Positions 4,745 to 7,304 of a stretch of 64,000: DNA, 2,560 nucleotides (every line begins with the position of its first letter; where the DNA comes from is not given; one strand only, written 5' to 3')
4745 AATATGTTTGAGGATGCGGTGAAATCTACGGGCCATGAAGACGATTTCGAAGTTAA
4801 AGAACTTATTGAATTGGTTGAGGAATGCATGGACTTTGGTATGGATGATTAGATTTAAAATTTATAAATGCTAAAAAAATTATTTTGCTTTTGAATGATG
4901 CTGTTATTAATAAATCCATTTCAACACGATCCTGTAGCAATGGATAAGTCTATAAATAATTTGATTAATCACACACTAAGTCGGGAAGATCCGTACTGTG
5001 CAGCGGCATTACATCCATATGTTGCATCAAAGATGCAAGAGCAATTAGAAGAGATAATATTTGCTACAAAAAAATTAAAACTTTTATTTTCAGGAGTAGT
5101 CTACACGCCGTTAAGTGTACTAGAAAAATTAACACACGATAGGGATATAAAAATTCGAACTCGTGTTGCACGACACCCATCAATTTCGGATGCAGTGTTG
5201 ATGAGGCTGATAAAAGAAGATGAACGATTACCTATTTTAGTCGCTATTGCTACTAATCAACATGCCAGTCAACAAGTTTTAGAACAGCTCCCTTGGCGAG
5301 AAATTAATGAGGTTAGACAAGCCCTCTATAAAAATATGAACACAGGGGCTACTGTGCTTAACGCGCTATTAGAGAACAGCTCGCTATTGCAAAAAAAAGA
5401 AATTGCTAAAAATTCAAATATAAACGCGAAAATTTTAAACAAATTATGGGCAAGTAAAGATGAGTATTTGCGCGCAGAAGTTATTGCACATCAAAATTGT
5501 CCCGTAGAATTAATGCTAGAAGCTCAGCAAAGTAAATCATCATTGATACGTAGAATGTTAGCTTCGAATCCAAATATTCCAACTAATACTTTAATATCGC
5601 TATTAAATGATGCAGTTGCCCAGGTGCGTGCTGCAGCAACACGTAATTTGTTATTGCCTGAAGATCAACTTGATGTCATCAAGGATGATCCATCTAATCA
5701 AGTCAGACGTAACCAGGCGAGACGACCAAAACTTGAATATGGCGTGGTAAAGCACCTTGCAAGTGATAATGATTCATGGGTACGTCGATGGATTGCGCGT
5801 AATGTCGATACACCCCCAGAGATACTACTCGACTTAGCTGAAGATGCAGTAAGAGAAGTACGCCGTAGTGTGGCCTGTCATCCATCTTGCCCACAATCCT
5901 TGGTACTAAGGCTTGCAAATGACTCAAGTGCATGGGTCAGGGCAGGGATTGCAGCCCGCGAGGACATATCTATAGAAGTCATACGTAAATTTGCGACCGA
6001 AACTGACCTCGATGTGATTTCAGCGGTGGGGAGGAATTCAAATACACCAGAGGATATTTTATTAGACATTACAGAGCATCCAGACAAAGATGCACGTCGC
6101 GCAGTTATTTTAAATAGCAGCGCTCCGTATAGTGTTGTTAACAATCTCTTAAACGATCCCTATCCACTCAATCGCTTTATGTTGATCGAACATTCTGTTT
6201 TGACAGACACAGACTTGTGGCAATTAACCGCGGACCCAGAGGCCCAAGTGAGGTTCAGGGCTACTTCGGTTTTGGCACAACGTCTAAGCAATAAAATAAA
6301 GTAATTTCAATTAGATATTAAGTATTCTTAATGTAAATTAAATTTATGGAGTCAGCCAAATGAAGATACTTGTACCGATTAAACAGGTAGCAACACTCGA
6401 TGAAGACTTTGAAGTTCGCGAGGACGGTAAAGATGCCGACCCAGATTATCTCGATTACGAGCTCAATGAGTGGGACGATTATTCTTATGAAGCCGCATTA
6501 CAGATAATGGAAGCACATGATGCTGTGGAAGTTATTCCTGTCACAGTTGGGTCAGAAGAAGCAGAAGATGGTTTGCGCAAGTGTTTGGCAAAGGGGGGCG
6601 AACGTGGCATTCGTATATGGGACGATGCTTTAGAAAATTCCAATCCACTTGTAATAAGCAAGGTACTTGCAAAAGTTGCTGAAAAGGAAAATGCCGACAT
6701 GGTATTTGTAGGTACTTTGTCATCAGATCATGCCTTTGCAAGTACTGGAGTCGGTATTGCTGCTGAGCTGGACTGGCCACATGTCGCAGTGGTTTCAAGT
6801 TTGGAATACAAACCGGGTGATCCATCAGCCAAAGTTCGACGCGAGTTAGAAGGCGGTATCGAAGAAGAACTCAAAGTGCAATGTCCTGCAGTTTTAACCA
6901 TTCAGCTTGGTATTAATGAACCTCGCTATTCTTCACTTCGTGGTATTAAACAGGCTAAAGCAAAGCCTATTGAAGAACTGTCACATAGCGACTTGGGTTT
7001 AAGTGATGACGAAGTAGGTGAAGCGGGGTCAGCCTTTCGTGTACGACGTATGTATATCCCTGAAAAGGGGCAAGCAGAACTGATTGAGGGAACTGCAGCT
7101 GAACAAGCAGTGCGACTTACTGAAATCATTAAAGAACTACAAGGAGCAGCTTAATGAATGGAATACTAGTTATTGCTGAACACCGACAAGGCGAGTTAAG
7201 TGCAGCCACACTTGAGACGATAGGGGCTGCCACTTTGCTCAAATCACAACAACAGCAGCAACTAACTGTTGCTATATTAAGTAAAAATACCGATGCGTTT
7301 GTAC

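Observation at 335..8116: Amine-dehydrogenase to ETF electron path with an EtfD-like membrane Fe-S oxidoreductase and a HEAT/LRV protein in place of canonical ETF-QO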

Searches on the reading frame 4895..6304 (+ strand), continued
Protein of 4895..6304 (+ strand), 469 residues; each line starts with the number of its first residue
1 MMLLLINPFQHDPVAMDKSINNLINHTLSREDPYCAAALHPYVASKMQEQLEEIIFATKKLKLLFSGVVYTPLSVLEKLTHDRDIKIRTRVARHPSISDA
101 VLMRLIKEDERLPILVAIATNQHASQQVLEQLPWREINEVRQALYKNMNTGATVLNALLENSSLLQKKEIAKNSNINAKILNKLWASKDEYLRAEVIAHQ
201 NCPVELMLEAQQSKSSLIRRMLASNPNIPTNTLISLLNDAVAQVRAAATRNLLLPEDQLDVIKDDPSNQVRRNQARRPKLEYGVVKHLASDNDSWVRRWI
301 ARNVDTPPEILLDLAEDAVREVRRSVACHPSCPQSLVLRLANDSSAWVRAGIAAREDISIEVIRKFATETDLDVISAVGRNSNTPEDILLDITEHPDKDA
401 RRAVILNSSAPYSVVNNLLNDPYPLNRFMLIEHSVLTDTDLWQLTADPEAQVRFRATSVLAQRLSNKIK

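Call 40: get_annotated_region(hit=H4, flank=9000)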
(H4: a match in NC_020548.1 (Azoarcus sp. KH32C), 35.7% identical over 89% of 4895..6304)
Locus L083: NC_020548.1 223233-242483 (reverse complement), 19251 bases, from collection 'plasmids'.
description: Azoarcus sp. KH32C plasmid pAZKH, complete sequence
organism: Azoarcus sp. KH32C (NCBI taxid 748247)
taxonomy: Bacteria; Pseudomonadota; Betaproteobacteria; Rhodocyclales; Zoogloeaceae; Azoarcus; Azoarcus sp. KH32C
host: -; source: -; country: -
typing (MOB-suite, as given by PLSDB): mobilizable; replicon rep_cluster_432; relaxase MOBP
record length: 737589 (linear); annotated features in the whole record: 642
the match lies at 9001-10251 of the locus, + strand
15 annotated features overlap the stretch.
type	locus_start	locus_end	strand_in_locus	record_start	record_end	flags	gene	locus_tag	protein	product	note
CDS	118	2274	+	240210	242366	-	-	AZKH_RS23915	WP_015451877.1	hypothetical protein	-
CDS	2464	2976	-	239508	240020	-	-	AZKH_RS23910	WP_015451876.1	flavin reductase family protein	-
CDS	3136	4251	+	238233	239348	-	-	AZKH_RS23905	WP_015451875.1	aminomethyltransferase family protein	-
CDS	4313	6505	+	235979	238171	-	-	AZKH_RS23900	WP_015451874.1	FAD-dependent oxidoreductase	-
CDS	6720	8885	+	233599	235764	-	-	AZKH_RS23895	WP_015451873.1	(Fe-S)-binding protein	-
CDS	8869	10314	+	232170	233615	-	-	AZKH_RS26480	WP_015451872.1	hypothetical protein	-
CDS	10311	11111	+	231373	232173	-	-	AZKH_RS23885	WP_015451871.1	electron transfer flavoprotein subunit beta/FixA family protein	-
CDS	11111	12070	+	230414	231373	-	-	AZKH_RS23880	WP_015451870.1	electron transfer flavoprotein subunit alpha/FixB family protein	-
CDS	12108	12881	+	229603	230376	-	-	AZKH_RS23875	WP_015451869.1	TorF family putative porin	-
CDS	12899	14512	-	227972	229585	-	-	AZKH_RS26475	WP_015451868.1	PAS domain S-box protein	-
CDS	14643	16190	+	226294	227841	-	-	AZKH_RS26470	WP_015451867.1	histidine kinase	GO:0000160 - phosphorelay signal transduction system [Evidence IEA]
CDS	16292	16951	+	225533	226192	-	narL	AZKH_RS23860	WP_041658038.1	two-component system response regulator NarL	GO:0000160 - phosphorelay signal transduction system [Evidence IEA]; GO:0006355 - regulation of DNA-templated ...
CDS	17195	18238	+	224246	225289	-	-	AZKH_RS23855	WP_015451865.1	DMT family transporter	GO:0055085 - transmembrane transport [Evidence IEA]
CDS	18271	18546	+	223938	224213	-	-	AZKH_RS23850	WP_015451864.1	hypothetical protein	-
CDS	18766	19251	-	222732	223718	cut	cobD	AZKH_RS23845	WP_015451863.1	threonine-phosphate decarboxylase CobD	GO:0009236 - cobalamin biosynthetic process [Evidence IEA]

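Call 49: predict_structure(alignment_id=A2)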
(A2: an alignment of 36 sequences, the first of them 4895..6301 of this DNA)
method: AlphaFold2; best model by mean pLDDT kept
length: 469 residues; sequences in the alignment: 36
mean_pLDDT: 95.1   pTM: 0.86
mean pLDDT of the five models: 95.1, 94.8, 94.4, 94.1, 94.1
residues with pLDDT >= 90: 446; 70-90: 6; 50-70: 3; < 50: 14
segments of 3 or more residues with pLDDT < 50: 1-14
pLDDT, mean of each block of 10 residues (from residue 1): 40 60 96 98 96 98 97 98 98 98 96 98 97 96 97 96 96 96 97 98 97 98 97 97 98 94 96 96 97 98 97 98 98 97 98 97 98 98 98 98 98 98 98 97 97 98 91
secondary structure, 60 per line:
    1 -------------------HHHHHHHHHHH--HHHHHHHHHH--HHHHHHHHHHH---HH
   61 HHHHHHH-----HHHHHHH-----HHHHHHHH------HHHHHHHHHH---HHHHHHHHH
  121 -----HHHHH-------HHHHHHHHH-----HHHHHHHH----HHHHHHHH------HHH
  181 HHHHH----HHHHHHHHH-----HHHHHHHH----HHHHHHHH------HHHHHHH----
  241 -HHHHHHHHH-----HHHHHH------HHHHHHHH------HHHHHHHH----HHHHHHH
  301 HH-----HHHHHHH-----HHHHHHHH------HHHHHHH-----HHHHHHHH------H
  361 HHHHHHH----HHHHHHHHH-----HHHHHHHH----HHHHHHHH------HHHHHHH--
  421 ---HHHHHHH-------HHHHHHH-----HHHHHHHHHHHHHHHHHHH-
elements in order: H20-30 H33-42 H45-55 H59-67 H73-79 H85-92 H99-108 H112-120 H126-130 H138-146 H152-159 H164-171 H178-185 H190-198 H204-211 H216-223 H230-236 H242-250 H256-261 H268-275 H282-289 H294-302 H308-314 H320-327 H334-340 H346-353 H360-367 H372-380 H386-393 H398-405 H412-418 H424-430 H438-444 H450-468

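Call 52: fold_search(model_id=the predicted structure, library=pdb)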
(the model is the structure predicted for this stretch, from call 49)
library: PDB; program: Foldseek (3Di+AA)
matches with E <= 10: 1201; with E <= 0.001: 172
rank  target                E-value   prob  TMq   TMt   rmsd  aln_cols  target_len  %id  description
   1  9mf5_A                4.1e-09  1.00  0.30  0.26  16.9       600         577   16  CryoEM structure of the Protein Phosphatase 2A (Abeta-B56gamma-Calpha) holoenzyme complex (released 2025-07-09)
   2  8u1x_A                1.0e-08  1.00  0.28  0.24  19.4       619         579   15  The structure of the PP2A-B56Delta holoenzyme mutant - E197K (released 2024-01-17)
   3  2npp_A                1.5e-08  1.00  0.30  0.25  16.7       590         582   15  Structure of the Protein Phosphatase 2A Holoenzyme (released 2006-12-12)
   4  8u89_A                1.7e-08  1.00  0.30  0.26  17.3       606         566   14  The structure of the PP2A-B56Delta holoenzyme mutant - E197K (released 2024-01-10)
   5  2iae_A                2.0e-08  1.00  0.28  0.24  18.1       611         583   15  Crystal structure of a protein phosphatase 2A (PP2A) holoenzyme. (released 2006-12-26)
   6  6iur_A                4.1e-08  1.00  0.27  0.24  19.2       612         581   15  A phosphatase complex STRN3-PP2Aa (released 2019-12-04)
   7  1b3u_A                4.6e-08  1.00  0.30  0.26  22.6       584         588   15  CRYSTAL STRUCTURE OF CONSTANT REGULATORY DOMAIN OF HUMAN PP2A, PR65ALPHA (released 1999-04-12)
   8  2ie3_A                5.0e-08  1.00  0.29  0.25  18.2       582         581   15  Structure of the Protein Phosphatase 2A Core Enzyme Bound to Tumor-inducing Toxins (released 2006-11-07)
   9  7pks_p                5.4e-08  1.00  0.31  0.26  16.3       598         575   15  Structural basis of Integrator-mediated transcription regulation (released 2021-12-08)
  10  2pf4_C                6.1e-08  1.00  0.29  0.26  17.7       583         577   15  Crystal structure of the full-length simian virus 40 small t antigen complexed with the protein phosphatase 2A Aalpha  (released 2007-08-07)
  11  6ef4                  6.1e-08  1.00  0.27  0.24  17.1       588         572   15  Crystal structure of mouse PP2A Aalpha P179R mutant (released 2019-06-26)
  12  6nts_A                6.6e-08  1.00  0.36  0.30  18.4       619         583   16  Protein Phosphatase 2A (Aalpha-B56alpha-Calpha) holoenzyme in complex with a Small Molecule Activator of PP2A (SMAP) (released 2020-05-06)
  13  8rbx_p                6.9e-08  1.00  0.34  0.29  16.8       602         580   15  Structure of Integrator-PP2A bound to a paused RNA polymerase II-DSIF-NELF-nucleosome complex (released 2024-02-07)
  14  2pkg_A                9.5e-08  1.00  0.27  0.23  19.6       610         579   15  Structure of a complex between the A subunit of protein phosphatase 2A and the small t antigen of SV40 (released 2007-05-15)
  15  6iur_F                1.0e-07  1.00  0.26  0.22  20.4       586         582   15  A phosphatase complex STRN3-PP2Aa (released 2019-12-04)
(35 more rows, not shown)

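Call 84: find_encoding_contigs(protein=P0026, flank=8000, max_places=1)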
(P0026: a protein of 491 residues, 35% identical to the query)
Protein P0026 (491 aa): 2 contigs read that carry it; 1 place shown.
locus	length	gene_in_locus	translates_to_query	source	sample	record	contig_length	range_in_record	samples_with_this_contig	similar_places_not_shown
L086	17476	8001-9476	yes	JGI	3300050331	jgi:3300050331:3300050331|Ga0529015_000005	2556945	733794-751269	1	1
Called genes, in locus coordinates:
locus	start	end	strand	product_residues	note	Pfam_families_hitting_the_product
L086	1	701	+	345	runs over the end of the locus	PF08240:ADH_N, PF00107:ADH_zinc_N, PF13602:ADH_zinc_N_2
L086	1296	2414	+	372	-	PF01571:GCV_T, PF08669:GCV_T_C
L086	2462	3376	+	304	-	PF22290:DmmA-like_N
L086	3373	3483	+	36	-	-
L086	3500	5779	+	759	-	PF00724:Oxidored_FMN, PF07992:Pyr_redox_2, PF13450:NAD_binding_8 (weak), PF22620:OYE-like_second_a-b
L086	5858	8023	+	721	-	PF00037:Fer4 (faint), PF12797:Fer4_2 (faint), PF13183:Fer4_8, PF13237:Fer4_10, PF13187:Fer4_9, PF13484:Fer4_16 (faint), PF02754:CCG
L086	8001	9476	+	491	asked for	PF01816:LRV (faint), PF25591:LRV_2 (faint)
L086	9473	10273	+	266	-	PF01012:ETF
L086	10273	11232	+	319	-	PF01012:ETF, PF00766:ETF_alpha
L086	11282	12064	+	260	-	PF09694:Gcw_chp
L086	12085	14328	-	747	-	PF00989:PAS, PF08448:PAS_4, PF13426:PAS_9 (weak), PF08447:PAS_3, PF00990:GGDEF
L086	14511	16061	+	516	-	PF07730:HisKA_3, PF13581:HATPase_c_2 (weak), PF02518:HATPase_c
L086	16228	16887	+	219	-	PF00072:Response_reg, PF00196:GerE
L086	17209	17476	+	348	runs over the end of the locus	PF00892:EamA (weak)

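Call 85: find_encoding_contigs(protein=P0025, flank=8000, max_places=1)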
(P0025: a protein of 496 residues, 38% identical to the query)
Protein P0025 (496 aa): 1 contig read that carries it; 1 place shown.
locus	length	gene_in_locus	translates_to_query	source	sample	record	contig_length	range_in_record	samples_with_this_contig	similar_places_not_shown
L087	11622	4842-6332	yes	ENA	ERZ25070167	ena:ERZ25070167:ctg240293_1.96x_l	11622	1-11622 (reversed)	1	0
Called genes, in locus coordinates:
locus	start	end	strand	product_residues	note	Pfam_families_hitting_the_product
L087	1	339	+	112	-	?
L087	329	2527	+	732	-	PF00724:Oxidored_FMN, PF13450:NAD_binding_8 (faint), PF07992:Pyr_redox_2, PF22620:OYE-like_second_a-b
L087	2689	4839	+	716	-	PF12838:Fer4_7 (faint), PF00037:Fer4 (faint), PF12797:Fer4_2 (faint), PF13183:Fer4_8, PF13237:Fer4_10, PF13187:Fer4_9, PF13534:Fer4_17 (weak), PF02754:CCG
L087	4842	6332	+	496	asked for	PF25591:LRV_2 (faint), PF01816:LRV (faint)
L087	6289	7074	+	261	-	PF01012:ETF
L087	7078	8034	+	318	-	PF01012:ETF, PF00766:ETF_alpha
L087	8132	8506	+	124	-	PF01571:GCV_T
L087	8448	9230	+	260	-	PF01571:GCV_T, PF08669:GCV_T_C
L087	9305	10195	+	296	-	PF00892:EamA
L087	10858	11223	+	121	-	-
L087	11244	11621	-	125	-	?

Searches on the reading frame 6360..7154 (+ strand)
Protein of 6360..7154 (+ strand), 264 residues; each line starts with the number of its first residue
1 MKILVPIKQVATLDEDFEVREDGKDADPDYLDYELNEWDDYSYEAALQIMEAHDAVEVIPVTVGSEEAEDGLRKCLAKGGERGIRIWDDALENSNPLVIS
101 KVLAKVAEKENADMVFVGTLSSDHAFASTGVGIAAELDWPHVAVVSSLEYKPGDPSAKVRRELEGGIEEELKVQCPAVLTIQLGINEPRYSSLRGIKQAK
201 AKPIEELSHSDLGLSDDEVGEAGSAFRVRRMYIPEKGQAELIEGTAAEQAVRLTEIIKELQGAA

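Call 3: search_protein_families(library=pfam, proteins=[window:6360-7154:+])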
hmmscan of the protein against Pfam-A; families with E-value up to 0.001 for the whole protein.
window:6360-7154:+ (264 aa): 1 family
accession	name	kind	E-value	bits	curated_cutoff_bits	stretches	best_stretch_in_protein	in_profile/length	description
PF01012.27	ETF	-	4.2e-36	124.9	26.7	1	32-211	10-180/181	Electron transfer flavoprotein domain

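Call 4: search_protein_families(library=ncbifam, proteins=[window:6360-7154:+])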
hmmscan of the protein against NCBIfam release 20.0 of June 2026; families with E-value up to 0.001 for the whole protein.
window:6360-7154:+ (264 aa): 5 families
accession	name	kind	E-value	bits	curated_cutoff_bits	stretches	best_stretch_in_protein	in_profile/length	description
NF040731.1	flavo_sub_EftB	exception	1.7e-38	132.4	445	1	2-259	1-256/260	electron transfer flavoprotein subunit beta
NF042971.1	AcrlCoAredClosAcrB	equivalog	6.3e-26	91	475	1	1-258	1-261/266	acryloyl-CoA reductase electron transfer subunit gamma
NF002888.0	PRK03359.1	subfamily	1.6e-22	80.2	219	1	1-257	1-252/256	putative electron transfer flavoprotein FixA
NF008998.0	PRK12342.1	equivalog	6.5e-20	71.5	338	1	1-255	1-247/254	electron transfer flavoprotein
TIGR04503.1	mft_etfB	hypoth_equivalog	2.3e-18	66.6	200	1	33-234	28-241/290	mycofactocin-associated electron transfer flavoprotein beta subunit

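Call 7: search_solved_structures(query=window:6360-7154:+, max_evalue=0.00001)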
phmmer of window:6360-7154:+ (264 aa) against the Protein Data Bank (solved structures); distinct sequences matched with E-value up to 0.00001: 10.
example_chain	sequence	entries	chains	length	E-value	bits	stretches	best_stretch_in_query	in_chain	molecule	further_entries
1o94_C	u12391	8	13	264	9.2e-104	349.7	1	1-263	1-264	ELECTRON TRANSFER FLAVOPROTEIN BETA-SUBUNIT | ELECTRON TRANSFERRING FLAVOPROTEIN BETA-SUBUNIT | Electron transfer flavoprotein subunit beta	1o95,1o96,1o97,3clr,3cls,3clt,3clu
1efp_B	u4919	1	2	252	7.9e-36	127.1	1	1-215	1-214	PROTEIN (ELECTRON TRANSFER FLAVOPROTEIN)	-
1efv_B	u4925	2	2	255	8.2e-32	114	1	2-214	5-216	ELECTRON TRANSFER FLAVOPROTEIN | Electron transfer flavoprotein beta-subunit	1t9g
2a1t_S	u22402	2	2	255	5.6e-31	111.2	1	2-214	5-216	Electron transfer flavoprotein beta-subunit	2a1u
6fah_B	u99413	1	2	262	4.1e-28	101.8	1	2-254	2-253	Caffeyl-CoA reductase-Etf complex subunit CarD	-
4kpu_B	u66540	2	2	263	3.1e-15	59.7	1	3-239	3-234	Electron transfer flavoprotein alpha/beta-subunit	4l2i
7koe_A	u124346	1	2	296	8.8e-15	58.2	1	34-258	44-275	Electron transfer flavoprotein, beta subunit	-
5ol2_B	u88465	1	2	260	3.3e-13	53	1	27-233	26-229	Electron transfer flavoprotein small subunit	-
7qh2_B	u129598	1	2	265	4.1e-09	39.6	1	2-246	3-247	Lactate dehydrogenase (NAD(+),ferredoxin) subunit LctB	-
5ow0_B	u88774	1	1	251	1.3e-08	38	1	15-213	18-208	Electron transfer flavoprotein, beta subunit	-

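Call 53: search_solved_structures(query=window:6360-7154:+, max_evalue=1e-50, show_alignments=1)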
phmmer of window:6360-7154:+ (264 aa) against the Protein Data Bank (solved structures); distinct sequences matched with E-value up to 1e-50: 1.
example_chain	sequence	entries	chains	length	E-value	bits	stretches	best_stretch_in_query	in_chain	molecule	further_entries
1o94_C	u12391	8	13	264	9.2e-104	349.7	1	1-263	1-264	ELECTRON TRANSFER FLAVOPROTEIN BETA-SUBUNIT | ELECTRON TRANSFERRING FLAVOPROTEIN BETA-SUBUNIT | Electron transfer flavoprotein subunit beta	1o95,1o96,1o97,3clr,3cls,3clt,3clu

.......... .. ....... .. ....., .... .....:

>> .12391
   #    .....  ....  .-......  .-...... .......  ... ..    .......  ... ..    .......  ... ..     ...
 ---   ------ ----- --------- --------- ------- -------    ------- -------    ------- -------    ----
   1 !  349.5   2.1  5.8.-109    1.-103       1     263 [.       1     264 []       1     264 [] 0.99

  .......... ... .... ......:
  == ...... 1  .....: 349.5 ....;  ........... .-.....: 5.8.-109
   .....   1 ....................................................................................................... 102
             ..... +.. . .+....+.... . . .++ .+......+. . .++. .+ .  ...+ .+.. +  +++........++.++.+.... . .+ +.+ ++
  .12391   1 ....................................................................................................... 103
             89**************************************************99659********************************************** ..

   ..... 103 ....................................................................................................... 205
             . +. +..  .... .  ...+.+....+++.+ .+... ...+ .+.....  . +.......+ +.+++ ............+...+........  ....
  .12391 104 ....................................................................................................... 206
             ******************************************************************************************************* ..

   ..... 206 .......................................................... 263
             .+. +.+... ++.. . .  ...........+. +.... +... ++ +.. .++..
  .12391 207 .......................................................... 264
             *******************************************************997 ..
